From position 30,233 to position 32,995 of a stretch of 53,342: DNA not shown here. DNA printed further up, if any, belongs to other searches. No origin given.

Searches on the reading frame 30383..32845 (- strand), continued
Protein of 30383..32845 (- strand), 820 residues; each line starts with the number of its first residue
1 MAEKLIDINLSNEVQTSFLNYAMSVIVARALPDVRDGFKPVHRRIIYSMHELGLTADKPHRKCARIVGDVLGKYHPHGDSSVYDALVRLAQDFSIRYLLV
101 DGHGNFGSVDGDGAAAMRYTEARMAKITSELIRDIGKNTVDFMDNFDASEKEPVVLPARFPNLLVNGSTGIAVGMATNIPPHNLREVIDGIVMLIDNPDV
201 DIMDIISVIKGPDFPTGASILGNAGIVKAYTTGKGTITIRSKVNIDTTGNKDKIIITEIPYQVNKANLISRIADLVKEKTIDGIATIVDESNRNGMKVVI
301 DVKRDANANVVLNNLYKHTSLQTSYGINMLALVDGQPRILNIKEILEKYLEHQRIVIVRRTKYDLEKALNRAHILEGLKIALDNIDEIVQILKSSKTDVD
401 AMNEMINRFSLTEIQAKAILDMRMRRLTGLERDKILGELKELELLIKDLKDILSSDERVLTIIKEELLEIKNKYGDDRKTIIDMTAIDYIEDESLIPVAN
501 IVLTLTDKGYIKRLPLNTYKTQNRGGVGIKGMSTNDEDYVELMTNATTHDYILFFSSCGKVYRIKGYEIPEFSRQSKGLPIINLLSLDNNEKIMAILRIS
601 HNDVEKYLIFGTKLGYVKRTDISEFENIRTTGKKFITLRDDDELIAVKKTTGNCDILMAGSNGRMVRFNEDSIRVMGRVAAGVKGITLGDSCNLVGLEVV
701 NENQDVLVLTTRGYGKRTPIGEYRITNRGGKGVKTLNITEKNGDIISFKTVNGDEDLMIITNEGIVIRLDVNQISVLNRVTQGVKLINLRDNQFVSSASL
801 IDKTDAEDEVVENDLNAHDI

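Call 62: find_encoding_contigs(protein=P0003, flank=3000, max_places=1)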
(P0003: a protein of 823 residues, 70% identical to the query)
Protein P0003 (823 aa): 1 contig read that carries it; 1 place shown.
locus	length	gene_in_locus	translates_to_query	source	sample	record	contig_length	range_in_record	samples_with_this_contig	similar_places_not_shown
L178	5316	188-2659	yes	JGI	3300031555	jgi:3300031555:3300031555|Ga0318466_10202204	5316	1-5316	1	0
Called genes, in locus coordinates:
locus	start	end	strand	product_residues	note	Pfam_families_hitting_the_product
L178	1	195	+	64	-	?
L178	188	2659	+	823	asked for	PF00521:DNA_topoisoIV, PF03989:DNA_gyraseA_C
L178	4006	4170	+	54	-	-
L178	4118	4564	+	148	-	PF00383:dCMP_cyt_deam_1, PF14437:MafB19-deam, PF14439:Bd3614-deam (weak)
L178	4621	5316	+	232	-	?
